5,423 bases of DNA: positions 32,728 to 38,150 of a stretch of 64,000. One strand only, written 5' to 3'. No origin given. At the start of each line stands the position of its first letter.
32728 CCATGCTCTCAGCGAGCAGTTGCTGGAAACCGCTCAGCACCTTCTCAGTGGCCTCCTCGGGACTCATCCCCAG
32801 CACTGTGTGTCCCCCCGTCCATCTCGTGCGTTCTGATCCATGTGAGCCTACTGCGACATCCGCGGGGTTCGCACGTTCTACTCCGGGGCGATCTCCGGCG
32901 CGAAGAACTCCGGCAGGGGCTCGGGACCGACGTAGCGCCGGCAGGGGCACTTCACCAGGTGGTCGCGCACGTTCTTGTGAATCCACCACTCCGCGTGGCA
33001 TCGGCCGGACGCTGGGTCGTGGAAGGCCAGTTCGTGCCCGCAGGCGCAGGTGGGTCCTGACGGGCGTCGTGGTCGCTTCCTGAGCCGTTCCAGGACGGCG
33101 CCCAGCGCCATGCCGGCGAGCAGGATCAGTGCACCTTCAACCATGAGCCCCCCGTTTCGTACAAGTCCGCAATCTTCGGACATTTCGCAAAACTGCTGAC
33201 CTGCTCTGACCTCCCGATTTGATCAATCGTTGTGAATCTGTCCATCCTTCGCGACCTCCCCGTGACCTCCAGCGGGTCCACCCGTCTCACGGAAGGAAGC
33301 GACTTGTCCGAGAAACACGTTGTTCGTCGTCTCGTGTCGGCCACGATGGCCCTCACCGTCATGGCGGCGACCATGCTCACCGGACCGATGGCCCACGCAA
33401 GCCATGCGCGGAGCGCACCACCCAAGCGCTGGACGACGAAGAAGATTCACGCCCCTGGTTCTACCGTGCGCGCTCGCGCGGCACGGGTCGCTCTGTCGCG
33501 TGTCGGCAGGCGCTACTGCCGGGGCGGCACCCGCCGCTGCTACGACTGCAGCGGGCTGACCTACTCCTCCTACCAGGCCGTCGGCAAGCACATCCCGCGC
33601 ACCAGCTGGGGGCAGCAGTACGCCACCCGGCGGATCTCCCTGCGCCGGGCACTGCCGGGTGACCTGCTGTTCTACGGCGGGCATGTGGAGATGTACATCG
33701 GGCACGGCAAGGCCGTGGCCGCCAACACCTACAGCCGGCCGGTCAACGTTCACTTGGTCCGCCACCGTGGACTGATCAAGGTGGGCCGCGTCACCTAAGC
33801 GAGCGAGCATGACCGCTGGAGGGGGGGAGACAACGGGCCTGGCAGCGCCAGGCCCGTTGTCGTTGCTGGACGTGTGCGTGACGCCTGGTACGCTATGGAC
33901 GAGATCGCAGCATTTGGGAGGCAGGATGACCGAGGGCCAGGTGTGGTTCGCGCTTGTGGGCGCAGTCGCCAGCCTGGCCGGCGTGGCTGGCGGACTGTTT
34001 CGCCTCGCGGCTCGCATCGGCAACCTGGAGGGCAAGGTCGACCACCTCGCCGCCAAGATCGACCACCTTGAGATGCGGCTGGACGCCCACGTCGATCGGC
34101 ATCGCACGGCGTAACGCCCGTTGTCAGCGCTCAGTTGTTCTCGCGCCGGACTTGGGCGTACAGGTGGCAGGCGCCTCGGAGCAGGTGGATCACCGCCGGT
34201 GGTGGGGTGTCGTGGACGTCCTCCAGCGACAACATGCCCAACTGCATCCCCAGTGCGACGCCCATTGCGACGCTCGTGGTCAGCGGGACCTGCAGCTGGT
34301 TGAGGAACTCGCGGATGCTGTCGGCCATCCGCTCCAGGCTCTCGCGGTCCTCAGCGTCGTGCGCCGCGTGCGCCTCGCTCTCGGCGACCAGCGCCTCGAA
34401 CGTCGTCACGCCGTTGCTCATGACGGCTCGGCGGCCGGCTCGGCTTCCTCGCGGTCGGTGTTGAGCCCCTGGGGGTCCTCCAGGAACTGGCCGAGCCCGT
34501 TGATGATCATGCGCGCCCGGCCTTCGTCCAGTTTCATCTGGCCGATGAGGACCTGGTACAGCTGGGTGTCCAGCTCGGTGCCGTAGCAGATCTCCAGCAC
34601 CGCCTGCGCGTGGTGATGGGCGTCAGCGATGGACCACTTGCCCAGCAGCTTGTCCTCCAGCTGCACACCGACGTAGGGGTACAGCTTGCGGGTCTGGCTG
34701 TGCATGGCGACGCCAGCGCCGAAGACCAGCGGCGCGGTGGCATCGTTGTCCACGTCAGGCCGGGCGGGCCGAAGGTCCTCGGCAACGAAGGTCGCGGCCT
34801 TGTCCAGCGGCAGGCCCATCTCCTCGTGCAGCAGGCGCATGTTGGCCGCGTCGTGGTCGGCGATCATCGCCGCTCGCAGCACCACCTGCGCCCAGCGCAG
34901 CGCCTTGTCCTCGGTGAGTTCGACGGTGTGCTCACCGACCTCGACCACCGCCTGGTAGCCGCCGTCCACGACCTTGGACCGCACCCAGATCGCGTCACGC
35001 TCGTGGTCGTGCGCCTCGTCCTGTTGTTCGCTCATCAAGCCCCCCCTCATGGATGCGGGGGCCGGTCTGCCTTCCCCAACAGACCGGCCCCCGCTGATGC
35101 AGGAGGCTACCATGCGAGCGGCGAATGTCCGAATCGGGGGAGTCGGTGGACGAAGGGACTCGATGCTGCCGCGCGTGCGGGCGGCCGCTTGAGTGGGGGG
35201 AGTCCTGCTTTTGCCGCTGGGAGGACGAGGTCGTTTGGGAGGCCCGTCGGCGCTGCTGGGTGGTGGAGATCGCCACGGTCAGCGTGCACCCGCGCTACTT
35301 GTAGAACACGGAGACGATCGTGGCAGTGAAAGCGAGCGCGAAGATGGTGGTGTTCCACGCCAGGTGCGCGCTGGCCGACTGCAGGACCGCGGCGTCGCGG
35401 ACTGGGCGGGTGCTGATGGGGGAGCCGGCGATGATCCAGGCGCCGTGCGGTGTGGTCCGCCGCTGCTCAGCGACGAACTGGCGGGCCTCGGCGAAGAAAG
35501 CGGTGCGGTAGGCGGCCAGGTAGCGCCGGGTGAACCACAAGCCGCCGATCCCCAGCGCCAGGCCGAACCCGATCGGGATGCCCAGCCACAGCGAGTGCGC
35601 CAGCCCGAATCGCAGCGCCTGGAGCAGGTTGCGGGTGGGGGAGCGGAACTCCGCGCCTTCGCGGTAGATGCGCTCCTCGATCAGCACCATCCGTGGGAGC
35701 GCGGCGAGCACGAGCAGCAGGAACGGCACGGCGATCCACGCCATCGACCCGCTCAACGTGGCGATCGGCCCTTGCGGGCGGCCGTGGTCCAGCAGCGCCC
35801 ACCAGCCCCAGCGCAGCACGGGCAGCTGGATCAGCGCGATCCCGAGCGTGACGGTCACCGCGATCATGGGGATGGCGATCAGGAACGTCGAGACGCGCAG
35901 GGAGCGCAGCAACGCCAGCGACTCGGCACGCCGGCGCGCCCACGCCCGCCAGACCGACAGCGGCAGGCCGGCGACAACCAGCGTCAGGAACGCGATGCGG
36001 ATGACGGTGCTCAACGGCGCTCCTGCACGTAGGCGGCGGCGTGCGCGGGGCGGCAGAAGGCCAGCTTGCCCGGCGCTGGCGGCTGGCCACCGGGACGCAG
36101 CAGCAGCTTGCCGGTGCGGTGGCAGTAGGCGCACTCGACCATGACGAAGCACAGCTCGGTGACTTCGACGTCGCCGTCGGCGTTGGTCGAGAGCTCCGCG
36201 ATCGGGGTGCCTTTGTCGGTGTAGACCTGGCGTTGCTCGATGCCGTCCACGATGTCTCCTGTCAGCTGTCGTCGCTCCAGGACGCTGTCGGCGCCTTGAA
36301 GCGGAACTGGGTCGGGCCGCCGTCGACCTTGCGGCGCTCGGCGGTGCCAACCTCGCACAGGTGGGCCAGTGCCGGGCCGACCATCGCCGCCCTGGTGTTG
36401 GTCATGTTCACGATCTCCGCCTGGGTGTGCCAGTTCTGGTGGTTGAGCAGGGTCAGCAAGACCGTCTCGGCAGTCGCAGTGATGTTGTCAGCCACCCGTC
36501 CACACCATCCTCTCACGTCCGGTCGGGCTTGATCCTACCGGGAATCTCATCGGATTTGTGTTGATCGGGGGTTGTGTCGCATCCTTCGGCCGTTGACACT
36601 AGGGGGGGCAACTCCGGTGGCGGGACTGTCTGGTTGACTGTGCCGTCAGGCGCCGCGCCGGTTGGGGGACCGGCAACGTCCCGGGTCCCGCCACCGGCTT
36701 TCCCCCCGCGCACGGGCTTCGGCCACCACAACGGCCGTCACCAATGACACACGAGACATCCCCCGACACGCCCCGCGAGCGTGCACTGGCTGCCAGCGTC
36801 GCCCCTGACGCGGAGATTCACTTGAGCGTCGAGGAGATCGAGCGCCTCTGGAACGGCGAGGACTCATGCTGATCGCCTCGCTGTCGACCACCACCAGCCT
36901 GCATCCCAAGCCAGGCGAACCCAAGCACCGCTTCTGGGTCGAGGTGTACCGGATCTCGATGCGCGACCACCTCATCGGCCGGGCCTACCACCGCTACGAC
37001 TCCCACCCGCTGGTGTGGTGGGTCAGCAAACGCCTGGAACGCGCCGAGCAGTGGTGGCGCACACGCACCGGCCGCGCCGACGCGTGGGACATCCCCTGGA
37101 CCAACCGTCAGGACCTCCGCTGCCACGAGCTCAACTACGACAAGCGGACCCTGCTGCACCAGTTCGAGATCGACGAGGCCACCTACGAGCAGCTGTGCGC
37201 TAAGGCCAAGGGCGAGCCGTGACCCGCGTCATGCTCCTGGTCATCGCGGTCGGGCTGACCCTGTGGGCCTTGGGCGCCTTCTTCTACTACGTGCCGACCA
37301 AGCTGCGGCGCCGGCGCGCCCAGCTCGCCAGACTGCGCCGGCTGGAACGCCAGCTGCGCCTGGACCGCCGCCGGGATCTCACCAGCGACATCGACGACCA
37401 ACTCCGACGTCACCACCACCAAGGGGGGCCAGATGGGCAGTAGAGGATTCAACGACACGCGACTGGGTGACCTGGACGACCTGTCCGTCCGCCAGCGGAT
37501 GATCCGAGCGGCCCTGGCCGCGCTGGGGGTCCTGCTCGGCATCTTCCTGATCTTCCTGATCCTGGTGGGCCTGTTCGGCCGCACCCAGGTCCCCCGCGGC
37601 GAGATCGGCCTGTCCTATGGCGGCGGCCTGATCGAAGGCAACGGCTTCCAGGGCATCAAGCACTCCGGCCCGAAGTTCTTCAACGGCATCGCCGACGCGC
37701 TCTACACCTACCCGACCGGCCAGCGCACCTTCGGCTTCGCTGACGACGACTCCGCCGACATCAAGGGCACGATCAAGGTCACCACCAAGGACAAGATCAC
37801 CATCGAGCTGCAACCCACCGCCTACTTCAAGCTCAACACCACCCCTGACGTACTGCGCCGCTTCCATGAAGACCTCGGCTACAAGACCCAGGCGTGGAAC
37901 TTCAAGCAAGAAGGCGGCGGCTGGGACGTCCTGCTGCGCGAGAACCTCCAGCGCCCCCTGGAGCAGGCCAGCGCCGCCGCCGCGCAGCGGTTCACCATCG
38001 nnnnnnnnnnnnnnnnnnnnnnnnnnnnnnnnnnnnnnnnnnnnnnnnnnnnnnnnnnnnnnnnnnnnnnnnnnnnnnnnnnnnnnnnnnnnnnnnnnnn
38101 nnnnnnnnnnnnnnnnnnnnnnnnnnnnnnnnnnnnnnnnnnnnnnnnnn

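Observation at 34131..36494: Leftward operon: wHTH regulator - zinc ribbon - CPBP/Abi intramembrane protease - two unknowns (candidate abortive-infection / superinfection-immunity module)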

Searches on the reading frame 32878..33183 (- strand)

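Call 4: search_protein_families(library=pfam, max_evalue=1, proteins=[window:32878-33183:-])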
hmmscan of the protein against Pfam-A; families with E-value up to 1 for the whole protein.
window:32878-33183:- (101 aa): 1 family
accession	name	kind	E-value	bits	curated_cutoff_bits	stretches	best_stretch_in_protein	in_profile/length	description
PF19545.4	DUF6069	-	0.047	14.2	27.2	1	12-40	49-77/129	Family of unknown function (DUF6069)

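Call 84: search_protein_families(library=ncbifam, max_evalue=0.1, proteins=[window:32878-33183:-])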
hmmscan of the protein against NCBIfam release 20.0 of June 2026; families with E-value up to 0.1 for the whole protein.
window:32878-33183:- (101 aa): 1 family
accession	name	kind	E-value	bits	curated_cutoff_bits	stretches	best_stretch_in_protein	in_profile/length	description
TIGR04211.1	SH3_and_anchor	equivalog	0.0094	15.6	65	1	13-40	166-193/198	TIGR04211 family SH3 domain-containing protein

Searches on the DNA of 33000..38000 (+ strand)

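Call 3: search_dna_similar(query=window:33000-38000:+, collection=phages, mode=near, max_rows=30)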
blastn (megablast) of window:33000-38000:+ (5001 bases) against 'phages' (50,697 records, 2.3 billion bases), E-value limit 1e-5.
No match.

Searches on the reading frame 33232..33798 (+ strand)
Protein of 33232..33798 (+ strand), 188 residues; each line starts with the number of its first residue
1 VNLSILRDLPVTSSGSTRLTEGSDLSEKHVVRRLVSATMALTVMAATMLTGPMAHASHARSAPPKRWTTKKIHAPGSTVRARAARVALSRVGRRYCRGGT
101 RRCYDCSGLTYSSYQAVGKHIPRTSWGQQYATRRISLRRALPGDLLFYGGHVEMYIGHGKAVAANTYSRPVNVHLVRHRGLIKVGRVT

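Call 4: search_protein_families(library=pfam, max_evalue=1, proteins=[window:33232-33798:+])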
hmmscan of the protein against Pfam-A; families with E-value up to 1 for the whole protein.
window:33232-33798:+ (188 aa): 2 families
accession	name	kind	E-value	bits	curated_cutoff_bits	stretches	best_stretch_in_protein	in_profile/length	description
PF00877.26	NLPC_P60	-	2.1e-15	57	23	1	92-179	1-94/105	NlpC/P60 family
PF05458.17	Siva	-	0.024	14.8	26.2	1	42-112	79-149/173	Cd27 binding protein (Siva)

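Call 43: search_protein_families(library=padloc, max_evalue=0.1, proteins=[window:33232-33798:+])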
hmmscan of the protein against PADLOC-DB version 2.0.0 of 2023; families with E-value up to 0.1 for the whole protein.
window:33232-33798:+ (188 aa): 0 families

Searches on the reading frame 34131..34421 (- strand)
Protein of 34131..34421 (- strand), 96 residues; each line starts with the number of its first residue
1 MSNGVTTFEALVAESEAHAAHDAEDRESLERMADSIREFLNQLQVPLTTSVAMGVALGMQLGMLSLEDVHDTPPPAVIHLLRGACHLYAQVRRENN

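Call 4: search_protein_families(library=pfam, max_evalue=1, proteins=[window:34131-34421:-])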
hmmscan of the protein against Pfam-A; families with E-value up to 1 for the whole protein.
window:34131-34421:- (96 aa): 4 families
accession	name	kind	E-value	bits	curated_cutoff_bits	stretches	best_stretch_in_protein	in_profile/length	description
PF20157.4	Maf_flag10_N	-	0.056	13.3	23.5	1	14-64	73-129/228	Glycosyltransferase Maf N-terminal domain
PF16767.10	KinB_sensor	-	0.072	14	27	1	8-54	47-92/122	Sensor domain of alginate biosynthesis sensor protein KinB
PF24531.2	ANC1_spectrin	-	0.091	13.6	27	1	14-52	52-90/95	Nuclear anchorage protein 1, spectrin repeat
PF04956.18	TrbC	-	0.14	12.8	27.9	1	11-68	22-77/98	TrbC/VIRB2 pilin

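Call 7: search_protein_families(library=phrogs, max_evalue=0.1, proteins=[window:34131-34421:-])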
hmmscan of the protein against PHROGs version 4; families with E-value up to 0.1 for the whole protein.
window:34131-34421:- (96 aa): 1 family
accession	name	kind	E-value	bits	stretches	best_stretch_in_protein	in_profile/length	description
phrog_2380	-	unknown function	0.067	14.6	0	6-37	17-48/74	-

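Call 43: search_protein_families(library=padloc, max_evalue=0.1, proteins=[window:34131-34421:-])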
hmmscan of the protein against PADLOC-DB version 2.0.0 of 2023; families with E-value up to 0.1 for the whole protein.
window:34131-34421:- (96 aa): 0 families

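Call 84: search_protein_families(library=ncbifam, max_evalue=0.1, proteins=[window:34131-34421:-])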
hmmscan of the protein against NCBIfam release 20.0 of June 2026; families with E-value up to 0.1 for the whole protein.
window:34131-34421:- (96 aa): 1 family
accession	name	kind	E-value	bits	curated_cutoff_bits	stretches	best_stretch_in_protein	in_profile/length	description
TIGR03611.1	RutD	equivalog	0.092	12.1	238.5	1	21-63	55-95/258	pyrimidine utilization protein D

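Call 86: find_encoding_contigs(protein=window:34131-34421:-, flank=5000, max_places=5)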
Protein window:34131-34421:- (96 aa): 1 contig read that carries it; 1 place shown.
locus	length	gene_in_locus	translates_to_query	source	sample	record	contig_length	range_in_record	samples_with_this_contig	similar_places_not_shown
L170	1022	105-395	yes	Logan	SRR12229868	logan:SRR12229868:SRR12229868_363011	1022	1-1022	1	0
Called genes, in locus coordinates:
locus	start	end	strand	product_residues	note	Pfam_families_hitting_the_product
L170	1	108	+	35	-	?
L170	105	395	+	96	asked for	-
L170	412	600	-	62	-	-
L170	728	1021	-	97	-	?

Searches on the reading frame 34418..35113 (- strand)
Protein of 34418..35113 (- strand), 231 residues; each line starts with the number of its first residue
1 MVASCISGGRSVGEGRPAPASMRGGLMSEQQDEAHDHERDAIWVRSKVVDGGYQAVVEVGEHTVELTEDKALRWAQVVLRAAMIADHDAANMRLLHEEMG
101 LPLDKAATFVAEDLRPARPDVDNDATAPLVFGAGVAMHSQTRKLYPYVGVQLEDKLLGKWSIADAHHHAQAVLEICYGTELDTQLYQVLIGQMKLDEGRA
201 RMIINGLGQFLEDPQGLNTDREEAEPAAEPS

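Call 4: search_protein_families(library=pfam, max_evalue=1, proteins=[window:34418-35113:-])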
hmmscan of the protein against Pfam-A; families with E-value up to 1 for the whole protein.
window:34418-35113:- (231 aa): 0 families

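Call 6: search_protein_families(library=pfam, max_evalue=10, proteins=[window:34418-35035:-])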
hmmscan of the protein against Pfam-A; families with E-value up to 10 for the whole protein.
window:34418-35035:- (205 aa): 0 families

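Call 7: search_protein_families(library=phrogs, max_evalue=0.1, proteins=[window:34418-35035:-])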
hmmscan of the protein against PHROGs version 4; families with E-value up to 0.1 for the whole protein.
window:34418-35035:- (205 aa): 1 family
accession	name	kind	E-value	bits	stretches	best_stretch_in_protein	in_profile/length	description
phrog_23845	-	unknown function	0.0049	17.8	1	31-89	25-82/90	-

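Call 20: find_related_loci(query=window:34418-35035:-, collection=viral_contigs, flank=6000)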
Query window:34418-35035:- (205 aa) in viral_contigs; peptide patterns used: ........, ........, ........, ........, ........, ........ (x = any residue, [..] = any of these).
6 stretches matched a pattern, but none encodes a relative of the query by tblastn (E <= 1e-3).

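Call 31: find_homologous_proteins(query=window:34418-35035:-, max_evalue=0.001)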
Query window:34418-35035:- (205 aa): 1 proteins with E <= 0.001 among 279 candidates.
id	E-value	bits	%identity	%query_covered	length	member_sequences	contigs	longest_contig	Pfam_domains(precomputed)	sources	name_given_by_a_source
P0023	1.7e-131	454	100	100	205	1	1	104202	-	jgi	-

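Call 43: search_protein_families(library=padloc, max_evalue=0.1, proteins=[window:34418-35035:-])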
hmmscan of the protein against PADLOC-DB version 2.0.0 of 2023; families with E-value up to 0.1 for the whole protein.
window:34418-35035:- (205 aa): 1 family
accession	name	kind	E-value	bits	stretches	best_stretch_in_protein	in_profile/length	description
PDLC02607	DrmC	-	0.011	13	1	34-114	11-89/265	DrmC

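Call 68: predict_structure(protein=window:34418-35035:-)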
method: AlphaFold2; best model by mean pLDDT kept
length: 205 residues; sequences in the alignment: 1
mean_pLDDT: 48.0   pTM: 0.39
mean pLDDT of the five models: 48.0, 45.5, 39.7, 37.4, 36.5
residues with pLDDT >= 90: 0; 70-90: 13; 50-70: 71; < 50: 121
segments of 3 or more residues with pLDDT < 50: 3-14, 93-99, 101-105, 111-169, 172-174, 176-205
pLDDT, mean of each block of 10 residues (from residue 1): 40 49 56 66 59 52 68 71 64 46 50 38 25 33 37 44 44 47 40 35 39
secondary structure, 60 per line:
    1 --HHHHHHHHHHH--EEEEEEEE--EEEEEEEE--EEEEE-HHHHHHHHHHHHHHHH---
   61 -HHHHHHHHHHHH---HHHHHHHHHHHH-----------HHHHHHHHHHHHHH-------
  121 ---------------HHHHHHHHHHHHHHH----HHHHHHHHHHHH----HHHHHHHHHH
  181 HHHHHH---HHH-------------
elements in order: H3-13 E16-23 E26-33 E36-40 H42-57 H62-73 H77-88 H100-113 H136-150 H155-166 H171-186

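Call 84: search_protein_families(library=ncbifam, max_evalue=0.1, proteins=[window:34418-35035:-])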
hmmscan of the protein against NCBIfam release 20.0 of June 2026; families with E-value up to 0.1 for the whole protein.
window:34418-35035:- (205 aa): 0 families

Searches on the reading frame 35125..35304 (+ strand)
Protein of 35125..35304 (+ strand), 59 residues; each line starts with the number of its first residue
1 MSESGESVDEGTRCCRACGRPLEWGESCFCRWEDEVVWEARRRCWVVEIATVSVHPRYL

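Call 6: search_protein_families(library=pfam, max_evalue=10, proteins=[window:35125-35304:+])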
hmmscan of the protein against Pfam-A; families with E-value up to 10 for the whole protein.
window:35125-35304:+ (59 aa): 1 family
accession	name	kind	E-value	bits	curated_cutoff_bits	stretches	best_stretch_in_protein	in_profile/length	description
PF16919.11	PknG_rubred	-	1.6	9.2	28.5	1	7-22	31-46/74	Protein kinase G rubredoxin domain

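Call 7: search_protein_families(library=phrogs, max_evalue=0.1, proteins=[window:35125-35304:+])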
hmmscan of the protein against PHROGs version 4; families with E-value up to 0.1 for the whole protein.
window:35125-35304:+ (59 aa): 2 families
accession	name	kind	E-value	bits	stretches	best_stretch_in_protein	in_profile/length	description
phrog_10714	-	unknown function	0.027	15.7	1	8-26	85-103/109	-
phrog_9443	-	DNA, RNA and nucleotide metabolism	0.064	14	1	8-38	94-121/170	HNH endonuclease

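Call 43: search_protein_families(library=padloc, max_evalue=0.1, proteins=[window:35125-35304:+])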
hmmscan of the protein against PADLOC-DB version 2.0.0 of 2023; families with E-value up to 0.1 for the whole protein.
window:35125-35304:+ (59 aa): 0 families

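Call 84: search_protein_families(library=ncbifam, max_evalue=0.1, proteins=[window:35125-35304:+])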
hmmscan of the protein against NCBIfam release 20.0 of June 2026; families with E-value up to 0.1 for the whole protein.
window:35125-35304:+ (59 aa): 0 families
